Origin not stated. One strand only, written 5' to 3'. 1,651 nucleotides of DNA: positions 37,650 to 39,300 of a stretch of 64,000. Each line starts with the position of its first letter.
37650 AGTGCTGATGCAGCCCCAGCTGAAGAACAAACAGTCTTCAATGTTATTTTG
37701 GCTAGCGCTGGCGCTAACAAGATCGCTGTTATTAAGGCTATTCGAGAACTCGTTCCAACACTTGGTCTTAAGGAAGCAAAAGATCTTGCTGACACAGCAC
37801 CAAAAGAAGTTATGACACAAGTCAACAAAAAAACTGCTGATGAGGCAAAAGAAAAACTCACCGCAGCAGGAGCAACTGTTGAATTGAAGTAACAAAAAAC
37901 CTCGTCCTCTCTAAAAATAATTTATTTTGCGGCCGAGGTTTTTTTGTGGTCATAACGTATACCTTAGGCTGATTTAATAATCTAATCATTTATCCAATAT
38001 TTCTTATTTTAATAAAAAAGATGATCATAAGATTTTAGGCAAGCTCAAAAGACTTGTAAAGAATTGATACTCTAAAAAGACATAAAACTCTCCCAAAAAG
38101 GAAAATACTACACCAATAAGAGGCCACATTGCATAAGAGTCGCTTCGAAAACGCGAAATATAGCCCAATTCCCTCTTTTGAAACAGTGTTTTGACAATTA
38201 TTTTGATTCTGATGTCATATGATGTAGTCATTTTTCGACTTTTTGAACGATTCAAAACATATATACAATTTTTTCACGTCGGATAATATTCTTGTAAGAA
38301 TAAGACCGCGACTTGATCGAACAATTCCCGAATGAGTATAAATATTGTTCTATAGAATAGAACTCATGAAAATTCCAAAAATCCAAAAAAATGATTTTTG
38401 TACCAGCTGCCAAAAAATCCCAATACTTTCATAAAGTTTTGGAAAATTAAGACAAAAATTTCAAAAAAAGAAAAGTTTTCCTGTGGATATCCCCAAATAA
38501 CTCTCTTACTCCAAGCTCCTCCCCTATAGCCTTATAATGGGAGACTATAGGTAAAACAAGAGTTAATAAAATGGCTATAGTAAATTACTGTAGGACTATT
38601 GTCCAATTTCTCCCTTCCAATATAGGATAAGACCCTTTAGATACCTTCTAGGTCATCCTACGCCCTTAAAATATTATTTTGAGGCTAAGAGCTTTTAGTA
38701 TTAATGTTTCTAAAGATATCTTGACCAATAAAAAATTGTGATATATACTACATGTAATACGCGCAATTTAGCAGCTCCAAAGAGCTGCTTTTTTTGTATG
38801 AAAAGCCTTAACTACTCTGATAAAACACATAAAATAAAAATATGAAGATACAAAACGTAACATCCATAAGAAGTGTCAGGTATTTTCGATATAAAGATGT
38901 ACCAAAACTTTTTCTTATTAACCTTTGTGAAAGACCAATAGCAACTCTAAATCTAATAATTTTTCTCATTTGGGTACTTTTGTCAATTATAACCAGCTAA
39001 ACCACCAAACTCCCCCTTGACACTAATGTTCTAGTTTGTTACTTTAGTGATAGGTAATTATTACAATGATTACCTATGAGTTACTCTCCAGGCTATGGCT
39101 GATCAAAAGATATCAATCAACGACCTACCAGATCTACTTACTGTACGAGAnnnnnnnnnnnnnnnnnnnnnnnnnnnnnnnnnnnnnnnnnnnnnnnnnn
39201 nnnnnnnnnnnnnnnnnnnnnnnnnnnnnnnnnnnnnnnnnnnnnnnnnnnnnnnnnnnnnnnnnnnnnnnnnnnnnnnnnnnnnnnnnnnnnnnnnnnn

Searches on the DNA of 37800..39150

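Call 82: search_rna_families(source=window, start=37800, end=39150, threshold=evalue, max_evalue=1)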
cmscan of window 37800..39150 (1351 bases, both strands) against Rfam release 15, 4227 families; matches with E-value up to 1: 3.
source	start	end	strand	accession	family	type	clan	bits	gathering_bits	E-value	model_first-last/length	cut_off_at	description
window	38691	38811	+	RF02579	tsr26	Gene; sRNA;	-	25.2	141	0.29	1-122/122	no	S. aureus tsr26 small RNA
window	38730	38795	-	RF00161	nos_TCE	Cis-reg;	-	20.5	60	0.55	1-64/64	no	Nanos 3' UTR translation control element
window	38415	38544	+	RF01488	rli49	Gene; sRNA;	-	20.2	40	0.71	1-163/163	no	Listeria sRNA rli49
